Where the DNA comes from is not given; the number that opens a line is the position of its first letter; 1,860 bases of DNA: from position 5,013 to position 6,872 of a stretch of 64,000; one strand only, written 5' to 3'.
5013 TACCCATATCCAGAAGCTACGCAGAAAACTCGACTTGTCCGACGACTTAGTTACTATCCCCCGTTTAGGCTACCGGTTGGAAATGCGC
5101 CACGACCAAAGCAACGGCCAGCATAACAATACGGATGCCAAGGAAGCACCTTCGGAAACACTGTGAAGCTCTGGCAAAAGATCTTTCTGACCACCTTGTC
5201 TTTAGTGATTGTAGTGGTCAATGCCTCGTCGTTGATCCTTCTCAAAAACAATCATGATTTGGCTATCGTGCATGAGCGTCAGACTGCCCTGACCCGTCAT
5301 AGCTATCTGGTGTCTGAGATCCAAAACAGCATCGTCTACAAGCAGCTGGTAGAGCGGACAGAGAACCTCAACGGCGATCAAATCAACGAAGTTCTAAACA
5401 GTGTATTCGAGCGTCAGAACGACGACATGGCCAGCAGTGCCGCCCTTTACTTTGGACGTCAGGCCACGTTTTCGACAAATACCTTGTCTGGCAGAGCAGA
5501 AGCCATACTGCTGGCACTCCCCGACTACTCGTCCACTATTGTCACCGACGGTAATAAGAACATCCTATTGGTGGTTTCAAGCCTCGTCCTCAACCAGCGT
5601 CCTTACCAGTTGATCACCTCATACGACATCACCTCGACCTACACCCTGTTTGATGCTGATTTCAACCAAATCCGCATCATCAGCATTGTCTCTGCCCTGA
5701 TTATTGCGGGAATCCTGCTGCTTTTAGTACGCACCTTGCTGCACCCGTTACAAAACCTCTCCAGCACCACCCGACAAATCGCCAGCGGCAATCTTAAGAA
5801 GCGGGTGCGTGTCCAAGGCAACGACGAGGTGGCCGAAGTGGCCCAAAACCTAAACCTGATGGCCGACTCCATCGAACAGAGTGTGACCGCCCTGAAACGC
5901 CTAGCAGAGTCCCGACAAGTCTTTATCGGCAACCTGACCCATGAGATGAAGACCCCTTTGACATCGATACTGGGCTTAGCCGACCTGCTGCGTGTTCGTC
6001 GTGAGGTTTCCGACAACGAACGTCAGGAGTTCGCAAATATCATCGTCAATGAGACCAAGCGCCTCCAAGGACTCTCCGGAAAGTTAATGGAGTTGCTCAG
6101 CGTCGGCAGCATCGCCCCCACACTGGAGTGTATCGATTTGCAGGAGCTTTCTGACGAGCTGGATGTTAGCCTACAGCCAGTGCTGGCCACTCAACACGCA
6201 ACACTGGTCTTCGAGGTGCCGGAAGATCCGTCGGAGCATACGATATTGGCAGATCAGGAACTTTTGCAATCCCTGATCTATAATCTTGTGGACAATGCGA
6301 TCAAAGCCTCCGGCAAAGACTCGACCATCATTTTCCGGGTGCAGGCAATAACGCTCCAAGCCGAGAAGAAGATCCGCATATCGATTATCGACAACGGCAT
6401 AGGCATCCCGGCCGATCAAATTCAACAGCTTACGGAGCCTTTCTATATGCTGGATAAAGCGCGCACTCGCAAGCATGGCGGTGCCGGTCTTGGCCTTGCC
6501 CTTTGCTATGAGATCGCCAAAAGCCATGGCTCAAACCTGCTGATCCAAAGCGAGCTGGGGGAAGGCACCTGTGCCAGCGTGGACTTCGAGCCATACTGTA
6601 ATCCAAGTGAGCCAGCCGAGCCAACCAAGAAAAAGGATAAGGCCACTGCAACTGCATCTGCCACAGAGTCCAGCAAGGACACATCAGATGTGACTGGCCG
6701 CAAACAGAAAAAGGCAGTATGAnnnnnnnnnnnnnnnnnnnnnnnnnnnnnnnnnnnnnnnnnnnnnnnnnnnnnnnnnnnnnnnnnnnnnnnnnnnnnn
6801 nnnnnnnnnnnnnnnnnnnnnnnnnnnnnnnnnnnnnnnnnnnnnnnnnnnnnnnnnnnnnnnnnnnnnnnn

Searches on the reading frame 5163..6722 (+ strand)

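Call 58: search_protein_families(library=pfam, proteins=[window:5163-6722:+], max_evalue=0.00001)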
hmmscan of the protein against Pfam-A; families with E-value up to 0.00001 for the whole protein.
window:5163-6722:+ (519 aa): 3 families
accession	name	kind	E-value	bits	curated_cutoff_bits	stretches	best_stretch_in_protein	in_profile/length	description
PF02518.31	HATPase_c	-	2.7e-25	89.4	26.4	1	364-475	2-107/111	Histidine kinase-, DNA gyrase B-, and HSP90-like ATPase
PF00672.30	HAMP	-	2.1e-15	57.2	25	1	187-239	1-53/53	HAMP domain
PF00512.31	HisKA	-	2.6e-12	47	26.9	1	251-311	2-60/66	His Kinase A (phospho-acceptor) domain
